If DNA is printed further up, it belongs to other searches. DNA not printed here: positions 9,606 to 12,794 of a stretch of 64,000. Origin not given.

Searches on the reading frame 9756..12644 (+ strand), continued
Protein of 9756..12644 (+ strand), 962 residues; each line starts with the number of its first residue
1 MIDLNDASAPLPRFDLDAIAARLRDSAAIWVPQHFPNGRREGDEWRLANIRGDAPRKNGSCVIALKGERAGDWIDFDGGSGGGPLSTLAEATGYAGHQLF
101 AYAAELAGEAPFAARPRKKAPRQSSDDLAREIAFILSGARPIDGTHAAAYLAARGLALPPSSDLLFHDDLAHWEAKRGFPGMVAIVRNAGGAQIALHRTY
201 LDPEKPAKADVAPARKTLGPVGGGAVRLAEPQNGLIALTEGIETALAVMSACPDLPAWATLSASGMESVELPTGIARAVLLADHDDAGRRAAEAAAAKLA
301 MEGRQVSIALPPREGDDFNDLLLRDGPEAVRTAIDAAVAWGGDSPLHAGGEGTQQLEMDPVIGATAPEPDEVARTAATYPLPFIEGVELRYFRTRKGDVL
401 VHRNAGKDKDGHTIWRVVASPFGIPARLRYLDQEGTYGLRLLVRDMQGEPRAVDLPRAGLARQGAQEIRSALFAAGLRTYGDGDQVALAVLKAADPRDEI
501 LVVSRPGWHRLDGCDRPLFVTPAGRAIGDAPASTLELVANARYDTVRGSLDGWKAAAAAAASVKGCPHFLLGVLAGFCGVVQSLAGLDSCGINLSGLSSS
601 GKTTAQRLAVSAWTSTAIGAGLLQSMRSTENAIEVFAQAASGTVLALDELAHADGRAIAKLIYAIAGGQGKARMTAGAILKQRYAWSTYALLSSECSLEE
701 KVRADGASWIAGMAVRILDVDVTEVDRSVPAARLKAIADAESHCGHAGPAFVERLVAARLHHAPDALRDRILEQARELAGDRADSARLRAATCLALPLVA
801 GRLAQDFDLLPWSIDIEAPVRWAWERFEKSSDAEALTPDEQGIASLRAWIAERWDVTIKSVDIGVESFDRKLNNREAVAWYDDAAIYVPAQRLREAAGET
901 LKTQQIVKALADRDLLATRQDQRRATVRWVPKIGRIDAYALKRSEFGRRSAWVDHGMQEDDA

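Call 57: predict_structure(alignment_id=A1)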
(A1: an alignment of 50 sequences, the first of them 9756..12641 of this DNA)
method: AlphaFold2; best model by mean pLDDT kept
length: 962 residues; sequences in the alignment: 50
mean_pLDDT: 84.5   pTM: 0.55
mean pLDDT of the five models: 84.5, 84.3, 82.9, 82.5, 82.1
residues with pLDDT >= 90: 505; 70-90: 330; 50-70: 50; < 50: 77
segments of 3 or more residues with pLDDT < 50: 1-10, 111-122, 343-368, 671-682, 866-871, 952-962
pLDDT, mean of each block of 10 residues (from residue 1): 40 79 94 93 92 81 94 90 95 89 83 36 67 94 96 92 96 86 96 95 94 80 93 96 96 96 92 94 92 93 94 94 96 92 44 31 42 89 86 88 90 91 92 81 90 86 76 92 90 88 89 85 88 77 85 97 95 97 93 88 95 91 81 82 92 83 73 44 72 91 81 87 90 94 95 96 94 94 85 97 98 96 93 76 82 85 56 70 90 82 83 80 75 86 79 38 34
secondary structure, 60 per line:
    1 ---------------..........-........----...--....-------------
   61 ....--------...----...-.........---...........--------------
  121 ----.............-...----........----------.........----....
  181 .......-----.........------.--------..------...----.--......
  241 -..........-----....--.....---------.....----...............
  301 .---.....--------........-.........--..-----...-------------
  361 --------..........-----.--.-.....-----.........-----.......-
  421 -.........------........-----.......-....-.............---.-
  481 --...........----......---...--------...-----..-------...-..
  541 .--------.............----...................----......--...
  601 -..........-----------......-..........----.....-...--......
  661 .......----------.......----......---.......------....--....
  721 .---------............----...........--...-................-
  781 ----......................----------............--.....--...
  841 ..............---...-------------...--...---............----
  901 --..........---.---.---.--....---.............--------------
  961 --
elements in order (helices of 4 or more, strands of 3 or more residues): H16-25 H27-34 E39-41 E44-47 E61-64 E73-75 E80-82 H84-92 H96-106 H125-137 E139-141 H146-153 E164-172 E177-187 E193-201 E225-227 E235-240 H242-251 E257-260 H263-267 E277-281 H286-301 E305-309 H318-325 H327-335 H369-378 E389-393 E399-407 E413-419 E422-430 E437-444 E450-456 H458-461 H463-475 H483-493 E498-503 E507-509 E518-520 E535-537 H550-562 H567-585 E590-595 H602-611 E623-625 H630-639 E644-648 H655-667 H678-684 E689-694 H698-704 H711-714 E717-721 H731-742 H747-757 H764-779 H785-806 H817-828 H831-835 H838-853 E858-860 E879-881 E885-889 H890-896 H903-912 E927-930 E934-942 H943-946

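Call 59: fold_search(model_id=the predicted structure, library=pdb)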
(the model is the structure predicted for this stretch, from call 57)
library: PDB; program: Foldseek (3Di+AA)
matches with E <= 10: 621; with E <= 0.001: 16
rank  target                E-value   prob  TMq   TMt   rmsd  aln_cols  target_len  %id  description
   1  5dgk_B                2.1e-17  1.00  0.43  0.77   4.3       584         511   17  SCCmec type IV Cch - active helicase (released 2016-08-24)
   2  8tch_A                5.3e-17  1.00  0.39  0.71   5.9       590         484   15  Initiation of replication protein with helicase activity encoded by Pathogenicity Island SaPIBov1 (released 2024-07-03)
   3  5dgk_A                7.2e-17  1.00  0.44  0.77   4.4       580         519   17  SCCmec type IV Cch - active helicase (released 2016-08-24)
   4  8tch_B                1.6e-16  1.00  0.39  0.70   5.7       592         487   14  Initiation of replication protein with helicase activity encoded by Pathogenicity Island SaPIBov1 (released 2024-07-03)
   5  2au3                  6.6e-11  1.00  0.16  0.33  23.7       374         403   18  Crystal Structure of the Aquifex aeolicus primase (Zinc Binding and RNA Polymerase Domains) (released 2005-11-15)
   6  1dd9                  8.3e-06  1.00  0.16  0.40   7.3       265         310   18  STRUCTURE OF THE DNAG CATALYTIC CORE (released 2000-04-07)
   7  8dvf_H                1.6e-05  1.00  0.15  0.38  17.7       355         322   13  T4 Bacteriophage primosome with single strand DNA, state 1 (released 2023-06-14)
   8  4edg                  1.7e-05  1.00  0.16  0.39   7.7       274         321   15  The structure of the S. aureus DnaG RNA Polymerase Domain bound to ATP and Manganese (released 2012-07-25)
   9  5vaz_A                1.8e-05  1.00  0.15  0.40   7.2       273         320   20  Crystal structure of a DNA primase domain from Pseudomonas aeruginosa (released 2017-04-05)
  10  5guj                  4.1e-05  1.00  0.13  0.35  12.2       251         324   18  Crystal structure of the Bacillus subtilis DnaG RNA Polymerase Domain, natural degradation of full length DnaG (released 2017-04-19)
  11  5ikn_D                6.4e-05  1.00  0.15  0.28   4.6       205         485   20  Crystal Structure of the T7 Replisome in the Absence of DNA (released 2016-12-07)
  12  4e2k                  8.6e-05  1.00  0.15  0.38   7.7       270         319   15  The structure of the S. aureus DnaG RNA Polymerase Domain (released 2012-08-01)
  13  5w33                  1.0e-04  1.00  0.15  0.39   8.2       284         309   18  Crystal structure of the RNA polymerase domain (RPD) of Mycobacterium tuberculosis primase DnaG (released 2018-03-28)
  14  6n9v_F                1.1e-04  1.00  0.14  0.27   5.3       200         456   20  Structure of bacteriophage T7 lagging-strand DNA polymerase (D5A/E7A) and gp4 (helicase/primase) bound to DNA includin (released 2019-03-06)
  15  7t8c_A                4.0e-04  1.00  0.16  0.27  18.6       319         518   15  Heptameric Human Twinkle Helicase Clinical Variant W315L (released 2022-07-27)
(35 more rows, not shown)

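Call 67: search_solved_structures(query=A2, max_evalue=1)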
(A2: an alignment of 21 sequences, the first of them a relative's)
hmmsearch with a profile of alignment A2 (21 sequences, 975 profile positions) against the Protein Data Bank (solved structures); distinct sequences matched with E-value up to 1: 2.
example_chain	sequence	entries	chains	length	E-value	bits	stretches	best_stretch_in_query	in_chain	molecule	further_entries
3h5o_A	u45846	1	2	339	0.33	11.9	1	104-246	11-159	Transcriptional regulator GntR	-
8ap6_G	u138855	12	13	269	0.68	10.9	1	212-325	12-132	ATPTB3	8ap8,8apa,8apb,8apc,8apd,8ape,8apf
